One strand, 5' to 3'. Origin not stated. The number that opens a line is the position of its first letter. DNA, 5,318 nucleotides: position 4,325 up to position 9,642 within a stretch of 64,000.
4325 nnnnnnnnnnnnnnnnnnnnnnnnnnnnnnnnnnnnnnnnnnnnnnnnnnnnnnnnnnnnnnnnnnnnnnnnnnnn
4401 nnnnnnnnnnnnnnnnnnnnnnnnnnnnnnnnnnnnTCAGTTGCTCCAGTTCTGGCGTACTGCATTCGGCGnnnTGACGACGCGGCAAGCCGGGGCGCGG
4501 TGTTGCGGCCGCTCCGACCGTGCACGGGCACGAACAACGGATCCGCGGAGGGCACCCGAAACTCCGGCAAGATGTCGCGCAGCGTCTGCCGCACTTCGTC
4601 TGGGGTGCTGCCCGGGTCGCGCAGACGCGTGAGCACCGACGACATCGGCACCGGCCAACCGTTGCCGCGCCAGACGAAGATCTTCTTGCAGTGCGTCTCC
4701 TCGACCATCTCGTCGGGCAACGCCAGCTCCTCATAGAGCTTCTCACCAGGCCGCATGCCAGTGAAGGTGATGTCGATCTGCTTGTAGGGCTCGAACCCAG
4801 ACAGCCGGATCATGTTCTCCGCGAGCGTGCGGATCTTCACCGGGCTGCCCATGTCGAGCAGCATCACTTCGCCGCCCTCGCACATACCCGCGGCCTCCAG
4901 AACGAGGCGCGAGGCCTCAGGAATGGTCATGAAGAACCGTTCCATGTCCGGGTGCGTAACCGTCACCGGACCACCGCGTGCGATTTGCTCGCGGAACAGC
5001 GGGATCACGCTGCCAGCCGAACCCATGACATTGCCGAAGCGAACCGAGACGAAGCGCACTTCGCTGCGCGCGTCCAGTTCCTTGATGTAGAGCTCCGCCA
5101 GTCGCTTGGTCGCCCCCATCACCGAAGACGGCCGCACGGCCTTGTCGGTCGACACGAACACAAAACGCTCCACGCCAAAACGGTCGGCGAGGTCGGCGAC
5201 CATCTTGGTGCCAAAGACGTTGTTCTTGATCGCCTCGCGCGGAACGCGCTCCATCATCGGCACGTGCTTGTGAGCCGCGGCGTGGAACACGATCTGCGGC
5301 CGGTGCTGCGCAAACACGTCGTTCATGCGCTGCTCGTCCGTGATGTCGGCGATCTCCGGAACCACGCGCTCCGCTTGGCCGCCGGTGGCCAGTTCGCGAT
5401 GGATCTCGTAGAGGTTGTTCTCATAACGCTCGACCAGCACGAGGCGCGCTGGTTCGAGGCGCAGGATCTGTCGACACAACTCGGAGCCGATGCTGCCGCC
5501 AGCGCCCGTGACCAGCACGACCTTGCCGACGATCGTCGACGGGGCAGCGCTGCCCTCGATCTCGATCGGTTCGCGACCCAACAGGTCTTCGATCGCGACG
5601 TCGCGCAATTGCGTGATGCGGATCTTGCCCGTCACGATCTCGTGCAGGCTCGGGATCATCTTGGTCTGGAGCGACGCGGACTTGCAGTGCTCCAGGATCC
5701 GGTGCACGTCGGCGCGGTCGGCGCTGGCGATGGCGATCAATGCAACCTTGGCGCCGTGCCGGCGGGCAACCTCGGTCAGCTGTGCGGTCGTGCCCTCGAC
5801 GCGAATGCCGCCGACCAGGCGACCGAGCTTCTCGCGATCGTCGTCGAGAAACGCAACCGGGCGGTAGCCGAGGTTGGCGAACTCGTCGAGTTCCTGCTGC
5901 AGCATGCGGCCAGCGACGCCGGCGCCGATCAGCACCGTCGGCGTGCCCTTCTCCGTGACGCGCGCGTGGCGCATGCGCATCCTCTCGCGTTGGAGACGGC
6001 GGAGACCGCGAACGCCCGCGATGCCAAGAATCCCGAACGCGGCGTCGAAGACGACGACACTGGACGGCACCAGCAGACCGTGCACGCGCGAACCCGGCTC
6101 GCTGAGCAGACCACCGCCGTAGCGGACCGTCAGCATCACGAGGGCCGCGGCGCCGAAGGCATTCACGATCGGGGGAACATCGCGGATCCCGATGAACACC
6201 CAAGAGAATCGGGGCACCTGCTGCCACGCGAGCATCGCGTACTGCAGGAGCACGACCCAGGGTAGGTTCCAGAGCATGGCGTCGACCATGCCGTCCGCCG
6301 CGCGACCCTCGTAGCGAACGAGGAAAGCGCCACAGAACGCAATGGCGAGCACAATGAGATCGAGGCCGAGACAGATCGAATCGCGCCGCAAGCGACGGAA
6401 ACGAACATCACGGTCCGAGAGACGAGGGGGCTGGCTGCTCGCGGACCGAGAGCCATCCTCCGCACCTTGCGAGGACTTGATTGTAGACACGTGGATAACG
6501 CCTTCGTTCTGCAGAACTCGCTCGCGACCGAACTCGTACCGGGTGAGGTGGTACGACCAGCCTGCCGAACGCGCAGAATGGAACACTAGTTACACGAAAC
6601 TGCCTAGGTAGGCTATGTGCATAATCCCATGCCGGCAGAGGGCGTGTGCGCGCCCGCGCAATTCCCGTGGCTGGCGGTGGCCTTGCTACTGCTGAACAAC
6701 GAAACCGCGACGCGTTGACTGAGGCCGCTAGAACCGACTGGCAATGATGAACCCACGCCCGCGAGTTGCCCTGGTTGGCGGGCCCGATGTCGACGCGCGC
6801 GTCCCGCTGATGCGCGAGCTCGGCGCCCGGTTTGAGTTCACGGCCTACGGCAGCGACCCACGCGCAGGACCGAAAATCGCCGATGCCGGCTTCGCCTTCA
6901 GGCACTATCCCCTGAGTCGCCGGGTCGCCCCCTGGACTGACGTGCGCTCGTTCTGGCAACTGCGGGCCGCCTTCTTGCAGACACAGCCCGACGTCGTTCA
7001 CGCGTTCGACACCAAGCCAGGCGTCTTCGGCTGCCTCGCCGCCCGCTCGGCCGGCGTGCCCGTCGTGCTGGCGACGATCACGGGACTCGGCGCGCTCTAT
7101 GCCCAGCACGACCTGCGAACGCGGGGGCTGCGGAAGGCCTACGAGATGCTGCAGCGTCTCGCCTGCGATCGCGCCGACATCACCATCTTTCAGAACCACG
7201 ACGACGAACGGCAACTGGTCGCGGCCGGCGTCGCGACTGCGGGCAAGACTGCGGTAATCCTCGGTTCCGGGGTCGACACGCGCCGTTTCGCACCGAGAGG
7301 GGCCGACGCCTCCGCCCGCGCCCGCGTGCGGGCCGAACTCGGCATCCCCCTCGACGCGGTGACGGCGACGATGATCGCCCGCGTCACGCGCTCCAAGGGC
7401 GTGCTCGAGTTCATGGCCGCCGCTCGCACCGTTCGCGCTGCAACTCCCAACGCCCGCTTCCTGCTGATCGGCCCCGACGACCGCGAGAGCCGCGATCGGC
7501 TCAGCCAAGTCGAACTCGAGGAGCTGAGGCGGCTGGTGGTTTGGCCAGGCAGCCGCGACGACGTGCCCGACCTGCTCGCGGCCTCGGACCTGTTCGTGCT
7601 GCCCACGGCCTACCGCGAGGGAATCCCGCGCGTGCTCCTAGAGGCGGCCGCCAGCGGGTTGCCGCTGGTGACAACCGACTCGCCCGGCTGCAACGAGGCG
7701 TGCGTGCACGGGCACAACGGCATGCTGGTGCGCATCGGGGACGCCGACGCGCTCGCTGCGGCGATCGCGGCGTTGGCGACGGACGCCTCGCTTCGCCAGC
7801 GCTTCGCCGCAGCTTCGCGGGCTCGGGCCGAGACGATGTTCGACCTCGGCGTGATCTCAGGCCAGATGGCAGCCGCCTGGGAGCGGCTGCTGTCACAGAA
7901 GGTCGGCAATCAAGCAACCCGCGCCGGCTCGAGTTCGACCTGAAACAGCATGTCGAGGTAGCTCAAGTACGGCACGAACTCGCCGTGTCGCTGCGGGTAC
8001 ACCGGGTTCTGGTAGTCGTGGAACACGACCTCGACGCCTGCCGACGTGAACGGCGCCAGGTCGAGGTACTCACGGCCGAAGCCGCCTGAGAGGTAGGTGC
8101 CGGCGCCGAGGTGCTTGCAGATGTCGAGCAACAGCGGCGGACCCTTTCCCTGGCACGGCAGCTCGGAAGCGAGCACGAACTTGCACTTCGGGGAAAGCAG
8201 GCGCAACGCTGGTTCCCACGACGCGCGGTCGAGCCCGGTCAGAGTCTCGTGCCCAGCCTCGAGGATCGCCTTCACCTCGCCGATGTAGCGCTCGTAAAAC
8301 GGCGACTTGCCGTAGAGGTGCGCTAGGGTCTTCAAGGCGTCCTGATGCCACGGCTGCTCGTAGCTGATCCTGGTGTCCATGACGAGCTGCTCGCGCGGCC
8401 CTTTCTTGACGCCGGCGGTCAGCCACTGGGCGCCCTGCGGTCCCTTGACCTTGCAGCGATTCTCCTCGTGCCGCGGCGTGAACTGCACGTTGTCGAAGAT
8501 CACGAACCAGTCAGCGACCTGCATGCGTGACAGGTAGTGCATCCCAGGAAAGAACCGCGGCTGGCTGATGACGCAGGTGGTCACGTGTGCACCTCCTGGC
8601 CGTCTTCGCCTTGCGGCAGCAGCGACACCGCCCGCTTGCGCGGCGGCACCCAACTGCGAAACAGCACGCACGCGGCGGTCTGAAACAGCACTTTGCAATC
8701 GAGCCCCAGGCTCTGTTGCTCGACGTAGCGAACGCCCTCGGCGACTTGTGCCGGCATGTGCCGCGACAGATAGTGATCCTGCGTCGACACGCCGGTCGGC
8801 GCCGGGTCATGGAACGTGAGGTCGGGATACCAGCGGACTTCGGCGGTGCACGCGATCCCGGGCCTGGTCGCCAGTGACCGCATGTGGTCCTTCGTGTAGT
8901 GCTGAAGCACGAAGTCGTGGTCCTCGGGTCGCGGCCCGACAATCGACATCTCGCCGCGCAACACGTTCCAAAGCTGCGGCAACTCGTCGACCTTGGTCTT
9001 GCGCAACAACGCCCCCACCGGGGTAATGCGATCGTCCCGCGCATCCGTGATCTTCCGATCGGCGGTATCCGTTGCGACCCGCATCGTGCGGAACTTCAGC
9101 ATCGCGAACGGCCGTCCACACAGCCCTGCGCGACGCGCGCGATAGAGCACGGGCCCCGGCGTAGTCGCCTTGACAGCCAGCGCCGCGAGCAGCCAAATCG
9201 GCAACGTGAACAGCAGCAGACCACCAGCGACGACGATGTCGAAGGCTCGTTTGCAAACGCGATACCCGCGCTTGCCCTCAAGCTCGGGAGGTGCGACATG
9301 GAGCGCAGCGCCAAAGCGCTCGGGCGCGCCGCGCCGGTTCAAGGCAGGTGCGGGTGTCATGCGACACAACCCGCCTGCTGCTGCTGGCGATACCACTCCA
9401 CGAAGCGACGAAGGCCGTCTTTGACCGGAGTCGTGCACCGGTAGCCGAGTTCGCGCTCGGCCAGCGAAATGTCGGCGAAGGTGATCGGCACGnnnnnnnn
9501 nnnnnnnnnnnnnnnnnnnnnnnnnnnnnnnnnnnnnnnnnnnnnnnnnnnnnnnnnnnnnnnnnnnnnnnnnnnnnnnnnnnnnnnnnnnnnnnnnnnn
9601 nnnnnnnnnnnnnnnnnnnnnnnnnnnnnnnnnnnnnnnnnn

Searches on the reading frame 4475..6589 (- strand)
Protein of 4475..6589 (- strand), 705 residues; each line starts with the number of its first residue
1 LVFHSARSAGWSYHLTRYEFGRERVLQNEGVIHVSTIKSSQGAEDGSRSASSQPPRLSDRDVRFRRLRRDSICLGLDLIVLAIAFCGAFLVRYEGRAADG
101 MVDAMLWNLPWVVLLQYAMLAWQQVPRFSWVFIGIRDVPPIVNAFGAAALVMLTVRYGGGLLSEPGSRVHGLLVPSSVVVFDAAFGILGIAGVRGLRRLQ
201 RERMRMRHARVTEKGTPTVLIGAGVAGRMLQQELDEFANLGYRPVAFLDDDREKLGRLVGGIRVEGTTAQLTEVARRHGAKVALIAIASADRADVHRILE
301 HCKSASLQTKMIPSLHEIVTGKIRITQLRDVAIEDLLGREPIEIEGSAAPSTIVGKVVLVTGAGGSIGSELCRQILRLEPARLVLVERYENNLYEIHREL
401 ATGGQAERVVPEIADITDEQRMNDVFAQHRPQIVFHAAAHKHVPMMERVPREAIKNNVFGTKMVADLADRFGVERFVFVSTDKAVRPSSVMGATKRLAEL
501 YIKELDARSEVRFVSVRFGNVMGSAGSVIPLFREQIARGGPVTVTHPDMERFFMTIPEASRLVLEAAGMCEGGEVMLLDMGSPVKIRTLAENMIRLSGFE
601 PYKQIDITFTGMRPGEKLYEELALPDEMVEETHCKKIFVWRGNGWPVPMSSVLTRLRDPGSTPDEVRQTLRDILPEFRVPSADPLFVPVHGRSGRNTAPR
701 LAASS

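Call 104: search_protein_families(library=pfam, proteins=[window:4475-6589:-], max_evalue=0.00001)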
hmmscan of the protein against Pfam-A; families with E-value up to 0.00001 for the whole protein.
window:4475-6589:- (705 aa): 10 families
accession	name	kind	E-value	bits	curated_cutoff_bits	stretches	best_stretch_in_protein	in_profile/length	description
PF02719.21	Polysacc_synt_2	-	1.3e-117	392.6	20.2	1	358-639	1-290/293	Polysaccharide biosynthesis protein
PF01370.27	Epimerase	-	6e-26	91.8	20.9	1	358-554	1-212/240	NAD dependent epimerase/dehydratase family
PF16363.11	GDP_Man_Dehyd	-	3.2e-15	56.9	27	1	359-482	1-130/332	GDP-mannose 4,6 dehydratase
PF04321.23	RmlD_sub_bind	-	8.6e-15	55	27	1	358-503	3-137/287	RmlD substrate binding domain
PF01073.25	3Beta_HSD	-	2.1e-10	40.6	22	1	359-488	1-123/280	3-beta hydroxysteroid dehydrogenase/isomerase family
PF13727.12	CoA_binding_3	-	4e-10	40.4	25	1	204-313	66-175/175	CoA-binding domain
PF07993.18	NAD_binding_4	-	1e-08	35.1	20.1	1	360-485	1-140/258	Male sterility protein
PF00106.31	adh_short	-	4.1e-07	30.1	26.6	1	356-429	1-71/195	short chain dehydrogenase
PF13460.12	NAD_binding_10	-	2.6e-06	27.9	27.2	1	362-490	1-109/184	NAD(P)H-binding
PF08659.16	KR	-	3.1e-06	27.7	22.6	0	358-463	3-113/180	KR domain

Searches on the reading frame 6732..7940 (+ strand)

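Call 104: search_protein_families(library=pfam, proteins=[window:6732-7940:+], max_evalue=0.00001)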
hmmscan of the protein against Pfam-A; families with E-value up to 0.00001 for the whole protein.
window:6732-7940:+ (403 aa): 6 families
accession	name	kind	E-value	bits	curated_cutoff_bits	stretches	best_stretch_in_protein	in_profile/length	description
PF13692.12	Glyco_trans_1_4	-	2e-31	109.6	27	1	213-351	5-142/142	Glycosyl transferases group 1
PF00534.26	Glycos_transf_1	-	4.7e-30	104.8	26.4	1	198-364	4-171/172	Glycosyl transferases group 1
PF13579.12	Glyco_trans_4_4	-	3.7e-16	60.3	29.7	1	27-176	14-155/158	Glycosyl transferase 4-like domain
PF13439.12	Glyco_transf_4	-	2.6e-11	44.3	28.5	1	27-184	12-169/170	Glycosyltransferase Family 4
PF13477.12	Glyco_trans_4_2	-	1e-07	32.6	23.4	1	67-155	57-139/139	Glycosyl transferase 4-like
PF13524.12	Glyco_trans_1_2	-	8.4e-07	29.5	25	1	236-367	8-130/144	Glycosyl transferase-like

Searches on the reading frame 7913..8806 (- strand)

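Call 104: search_protein_families(library=pfam, proteins=[window:7913-8806:-], max_evalue=0.00001)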
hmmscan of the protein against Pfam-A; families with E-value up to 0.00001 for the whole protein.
window:7913-8806:- (298 aa): 1 family
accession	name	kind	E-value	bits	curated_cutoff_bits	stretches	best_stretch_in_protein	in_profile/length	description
PF08889.16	WbqC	-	5.3e-56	190.3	21.3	1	82-291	1-212/218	WbqC-like protein family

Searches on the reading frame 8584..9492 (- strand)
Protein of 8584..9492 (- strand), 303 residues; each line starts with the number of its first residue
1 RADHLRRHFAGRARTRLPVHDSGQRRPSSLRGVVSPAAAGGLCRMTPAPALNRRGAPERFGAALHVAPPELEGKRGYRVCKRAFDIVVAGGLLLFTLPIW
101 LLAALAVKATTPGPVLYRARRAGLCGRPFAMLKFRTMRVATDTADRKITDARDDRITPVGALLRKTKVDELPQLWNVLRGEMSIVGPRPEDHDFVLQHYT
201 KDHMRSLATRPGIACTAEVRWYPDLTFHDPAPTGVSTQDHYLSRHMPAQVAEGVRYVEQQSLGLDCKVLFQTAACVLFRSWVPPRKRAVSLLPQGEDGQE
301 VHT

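Call 105: search_protein_families(library=pfam, proteins=[window:8584-9492:-], max_evalue=0.00001)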
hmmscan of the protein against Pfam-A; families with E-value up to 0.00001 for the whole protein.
window:8584-9492:- (303 aa): 1 family
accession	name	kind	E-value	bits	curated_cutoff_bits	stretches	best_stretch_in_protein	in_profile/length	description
PF02397.22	Bac_transf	-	3.5e-53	180.2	27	1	81-277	1-178/179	Bacterial sugar transferase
